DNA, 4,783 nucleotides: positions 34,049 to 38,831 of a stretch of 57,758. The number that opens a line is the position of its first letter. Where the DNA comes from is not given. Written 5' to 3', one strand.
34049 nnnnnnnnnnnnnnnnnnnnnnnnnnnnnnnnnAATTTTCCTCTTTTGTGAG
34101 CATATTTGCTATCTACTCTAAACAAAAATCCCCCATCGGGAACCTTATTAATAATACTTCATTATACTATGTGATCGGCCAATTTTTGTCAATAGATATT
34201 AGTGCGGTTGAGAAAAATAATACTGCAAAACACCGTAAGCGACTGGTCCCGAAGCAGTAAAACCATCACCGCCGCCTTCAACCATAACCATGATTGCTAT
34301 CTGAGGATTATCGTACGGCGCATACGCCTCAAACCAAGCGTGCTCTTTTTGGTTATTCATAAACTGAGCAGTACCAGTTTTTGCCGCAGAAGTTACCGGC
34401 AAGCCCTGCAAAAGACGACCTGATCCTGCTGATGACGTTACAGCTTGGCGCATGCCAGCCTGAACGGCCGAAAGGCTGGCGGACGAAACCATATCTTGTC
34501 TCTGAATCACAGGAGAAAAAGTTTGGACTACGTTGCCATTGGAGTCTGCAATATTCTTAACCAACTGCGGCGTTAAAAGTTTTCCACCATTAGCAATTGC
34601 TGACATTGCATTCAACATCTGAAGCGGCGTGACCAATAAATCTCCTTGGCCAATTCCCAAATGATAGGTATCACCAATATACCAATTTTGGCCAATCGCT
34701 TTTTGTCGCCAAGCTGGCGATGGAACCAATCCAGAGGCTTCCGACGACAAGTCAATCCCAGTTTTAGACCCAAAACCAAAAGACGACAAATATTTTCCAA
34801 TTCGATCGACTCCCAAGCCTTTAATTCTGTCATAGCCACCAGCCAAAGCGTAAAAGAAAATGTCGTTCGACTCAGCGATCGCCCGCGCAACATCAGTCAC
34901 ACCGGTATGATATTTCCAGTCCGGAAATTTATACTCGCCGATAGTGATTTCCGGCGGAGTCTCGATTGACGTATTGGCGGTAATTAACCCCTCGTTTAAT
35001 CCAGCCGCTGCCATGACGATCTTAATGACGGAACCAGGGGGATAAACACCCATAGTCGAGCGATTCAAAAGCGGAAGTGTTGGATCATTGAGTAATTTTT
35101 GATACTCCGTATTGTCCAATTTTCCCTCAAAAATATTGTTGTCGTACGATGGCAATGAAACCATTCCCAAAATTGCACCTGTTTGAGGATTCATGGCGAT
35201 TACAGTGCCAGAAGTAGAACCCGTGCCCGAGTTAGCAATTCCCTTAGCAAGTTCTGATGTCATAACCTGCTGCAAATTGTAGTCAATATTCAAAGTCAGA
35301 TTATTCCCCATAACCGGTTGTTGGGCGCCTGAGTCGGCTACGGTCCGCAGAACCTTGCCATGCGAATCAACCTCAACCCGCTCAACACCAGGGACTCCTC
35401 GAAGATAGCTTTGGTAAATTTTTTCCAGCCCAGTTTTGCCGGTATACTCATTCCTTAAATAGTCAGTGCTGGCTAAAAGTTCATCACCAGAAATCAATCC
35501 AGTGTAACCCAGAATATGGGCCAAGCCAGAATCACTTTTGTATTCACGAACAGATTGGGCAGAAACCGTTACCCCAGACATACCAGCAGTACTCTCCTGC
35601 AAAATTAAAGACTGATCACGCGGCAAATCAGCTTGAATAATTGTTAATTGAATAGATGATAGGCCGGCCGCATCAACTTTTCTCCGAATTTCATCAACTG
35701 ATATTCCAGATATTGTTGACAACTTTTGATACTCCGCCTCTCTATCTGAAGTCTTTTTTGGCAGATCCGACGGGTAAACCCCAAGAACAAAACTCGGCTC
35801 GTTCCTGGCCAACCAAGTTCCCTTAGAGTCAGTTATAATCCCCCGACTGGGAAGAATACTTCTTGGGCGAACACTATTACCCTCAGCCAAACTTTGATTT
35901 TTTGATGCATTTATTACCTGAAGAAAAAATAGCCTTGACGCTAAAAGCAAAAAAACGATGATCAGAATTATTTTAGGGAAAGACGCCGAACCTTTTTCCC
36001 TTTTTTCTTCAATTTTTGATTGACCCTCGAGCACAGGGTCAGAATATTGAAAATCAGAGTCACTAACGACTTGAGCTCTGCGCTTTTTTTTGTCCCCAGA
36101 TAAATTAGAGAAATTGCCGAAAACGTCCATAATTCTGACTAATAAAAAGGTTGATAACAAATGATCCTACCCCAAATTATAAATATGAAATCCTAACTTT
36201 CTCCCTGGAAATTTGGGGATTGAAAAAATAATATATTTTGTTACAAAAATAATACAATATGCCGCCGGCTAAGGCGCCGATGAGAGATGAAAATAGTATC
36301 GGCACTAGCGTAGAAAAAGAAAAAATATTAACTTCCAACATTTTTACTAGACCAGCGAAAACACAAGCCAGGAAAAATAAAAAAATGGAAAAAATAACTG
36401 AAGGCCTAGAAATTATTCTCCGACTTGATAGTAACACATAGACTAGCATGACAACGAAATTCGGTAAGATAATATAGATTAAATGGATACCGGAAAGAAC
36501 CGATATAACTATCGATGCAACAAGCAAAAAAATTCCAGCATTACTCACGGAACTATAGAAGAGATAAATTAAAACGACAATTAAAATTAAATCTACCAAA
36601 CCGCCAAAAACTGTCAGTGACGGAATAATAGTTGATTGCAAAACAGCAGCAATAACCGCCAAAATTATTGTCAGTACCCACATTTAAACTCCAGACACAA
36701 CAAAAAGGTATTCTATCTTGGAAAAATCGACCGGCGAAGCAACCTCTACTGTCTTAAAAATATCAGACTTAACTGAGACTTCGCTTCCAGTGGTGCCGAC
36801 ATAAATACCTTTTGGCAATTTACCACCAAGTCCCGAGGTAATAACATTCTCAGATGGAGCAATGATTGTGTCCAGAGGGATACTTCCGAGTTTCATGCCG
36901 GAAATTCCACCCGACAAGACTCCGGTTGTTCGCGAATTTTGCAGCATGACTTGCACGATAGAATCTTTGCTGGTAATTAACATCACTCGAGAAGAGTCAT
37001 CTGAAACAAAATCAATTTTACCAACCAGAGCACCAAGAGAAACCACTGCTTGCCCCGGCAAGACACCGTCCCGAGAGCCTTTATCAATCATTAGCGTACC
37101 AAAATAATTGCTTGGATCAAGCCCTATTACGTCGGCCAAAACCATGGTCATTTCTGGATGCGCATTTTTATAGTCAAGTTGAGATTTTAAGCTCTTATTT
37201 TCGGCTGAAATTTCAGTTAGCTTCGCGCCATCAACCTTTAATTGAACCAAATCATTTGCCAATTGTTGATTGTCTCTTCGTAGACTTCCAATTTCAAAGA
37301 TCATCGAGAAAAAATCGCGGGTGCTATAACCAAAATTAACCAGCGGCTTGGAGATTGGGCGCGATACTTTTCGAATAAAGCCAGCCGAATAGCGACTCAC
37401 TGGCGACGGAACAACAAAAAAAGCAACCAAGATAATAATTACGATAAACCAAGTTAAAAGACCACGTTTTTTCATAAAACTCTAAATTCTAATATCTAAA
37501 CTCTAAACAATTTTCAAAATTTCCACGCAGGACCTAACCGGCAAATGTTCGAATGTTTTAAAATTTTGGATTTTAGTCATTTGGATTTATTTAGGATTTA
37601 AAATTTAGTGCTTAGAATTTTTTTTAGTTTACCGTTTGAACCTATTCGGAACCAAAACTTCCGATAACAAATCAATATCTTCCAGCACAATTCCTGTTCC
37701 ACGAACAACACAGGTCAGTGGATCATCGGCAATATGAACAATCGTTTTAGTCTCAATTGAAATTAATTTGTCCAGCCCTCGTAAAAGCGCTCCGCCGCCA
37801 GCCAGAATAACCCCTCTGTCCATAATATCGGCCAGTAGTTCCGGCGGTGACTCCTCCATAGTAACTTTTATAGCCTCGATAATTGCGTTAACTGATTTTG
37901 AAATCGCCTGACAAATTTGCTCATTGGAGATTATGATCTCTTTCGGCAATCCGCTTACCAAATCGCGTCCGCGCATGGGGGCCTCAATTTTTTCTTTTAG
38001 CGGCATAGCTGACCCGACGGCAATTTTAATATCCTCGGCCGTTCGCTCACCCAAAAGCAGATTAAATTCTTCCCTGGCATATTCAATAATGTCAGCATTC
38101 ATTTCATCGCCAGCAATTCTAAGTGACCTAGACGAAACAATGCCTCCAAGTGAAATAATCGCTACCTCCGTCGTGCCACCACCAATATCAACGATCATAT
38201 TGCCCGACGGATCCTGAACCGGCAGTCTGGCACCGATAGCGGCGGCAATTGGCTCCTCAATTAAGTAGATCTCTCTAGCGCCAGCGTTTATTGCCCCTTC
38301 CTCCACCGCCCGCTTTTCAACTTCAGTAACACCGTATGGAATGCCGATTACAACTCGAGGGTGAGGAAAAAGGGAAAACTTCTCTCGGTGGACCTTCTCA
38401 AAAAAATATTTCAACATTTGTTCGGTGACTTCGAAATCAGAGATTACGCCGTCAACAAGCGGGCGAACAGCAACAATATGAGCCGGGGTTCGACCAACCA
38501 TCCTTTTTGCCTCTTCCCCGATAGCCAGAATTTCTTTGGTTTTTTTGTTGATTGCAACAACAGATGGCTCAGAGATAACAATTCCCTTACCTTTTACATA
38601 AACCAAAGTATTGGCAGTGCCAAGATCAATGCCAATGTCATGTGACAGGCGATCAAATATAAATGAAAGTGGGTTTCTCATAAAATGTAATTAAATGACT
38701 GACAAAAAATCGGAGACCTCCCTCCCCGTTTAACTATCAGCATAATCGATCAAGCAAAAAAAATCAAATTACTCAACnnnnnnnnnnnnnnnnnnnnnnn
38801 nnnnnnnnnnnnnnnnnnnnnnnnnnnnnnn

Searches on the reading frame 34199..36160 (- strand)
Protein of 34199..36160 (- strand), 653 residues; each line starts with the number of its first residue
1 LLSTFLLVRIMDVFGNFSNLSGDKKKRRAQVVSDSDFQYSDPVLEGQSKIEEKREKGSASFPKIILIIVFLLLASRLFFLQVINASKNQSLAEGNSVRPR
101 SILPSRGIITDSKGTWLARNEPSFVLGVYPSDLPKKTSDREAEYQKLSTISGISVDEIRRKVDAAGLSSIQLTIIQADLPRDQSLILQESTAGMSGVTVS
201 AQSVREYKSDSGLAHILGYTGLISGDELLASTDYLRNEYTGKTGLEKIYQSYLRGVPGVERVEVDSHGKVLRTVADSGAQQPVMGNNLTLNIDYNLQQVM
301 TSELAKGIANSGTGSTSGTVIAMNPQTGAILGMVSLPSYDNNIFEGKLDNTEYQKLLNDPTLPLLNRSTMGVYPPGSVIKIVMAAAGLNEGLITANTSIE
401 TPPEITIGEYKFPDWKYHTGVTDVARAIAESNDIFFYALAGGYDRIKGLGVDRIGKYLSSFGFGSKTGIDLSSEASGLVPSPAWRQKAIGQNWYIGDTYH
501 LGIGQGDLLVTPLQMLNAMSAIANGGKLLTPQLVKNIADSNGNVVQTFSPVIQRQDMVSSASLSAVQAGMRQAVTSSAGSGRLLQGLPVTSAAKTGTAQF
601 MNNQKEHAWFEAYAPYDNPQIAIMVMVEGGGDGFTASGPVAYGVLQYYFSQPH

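Call 39: search_protein_families(library=pfam, proteins=[window:34199-36160:-], max_evalue=0.0001)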
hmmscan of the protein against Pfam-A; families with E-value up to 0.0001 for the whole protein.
window:34199-36160:- (653 aa): 2 families
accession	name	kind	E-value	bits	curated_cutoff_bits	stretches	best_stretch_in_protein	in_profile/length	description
PF00905.27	Transpeptidase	-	5.2e-68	229.9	22.1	1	318-645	1-298/299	Penicillin binding protein transpeptidase domain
PF03717.20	PBP_dimer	-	9.3e-35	121.1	24.4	1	103-274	3-179/180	Penicillin-binding Protein dimerisation domain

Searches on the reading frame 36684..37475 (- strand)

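Call 39: search_protein_families(library=pfam, proteins=[window:36684-37475:-], max_evalue=0.0001)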
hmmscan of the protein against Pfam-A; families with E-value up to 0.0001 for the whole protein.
window:36684-37475:- (263 aa): 1 family
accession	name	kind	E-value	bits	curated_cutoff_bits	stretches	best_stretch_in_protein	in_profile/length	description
PF04085.20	MreC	-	1.7e-34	119.1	28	1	116-260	1-146/147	Rod shape-determining protein MreC, barrel core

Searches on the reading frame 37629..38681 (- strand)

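Call 39: search_protein_families(library=pfam, proteins=[window:37629-38681:-], max_evalue=0.0001)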
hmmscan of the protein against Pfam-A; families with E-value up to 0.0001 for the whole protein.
window:37629-38681:- (350 aa): 5 families
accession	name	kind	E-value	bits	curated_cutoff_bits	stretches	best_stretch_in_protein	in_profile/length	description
PF06723.19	MreB_Mbl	-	1.9e-142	474.4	27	1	14-339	2-325/327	MreB/Mbl protein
PF14450.12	FtsA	-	6.9e-10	39.8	31.8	1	163-317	2-109/127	Cell division protein FtsA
PF00012.26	HSP70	-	2.2e-09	36.6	20.6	1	109-207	135-239/599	Hsp70 protein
PF00022.25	Actin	-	3.6e-08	32.9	27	0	39-204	31-189/410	Actin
PF11104.14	PilM_2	-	5.2e-05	22.8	27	0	291-320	278-307/340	Type IV pilus assembly protein PilM;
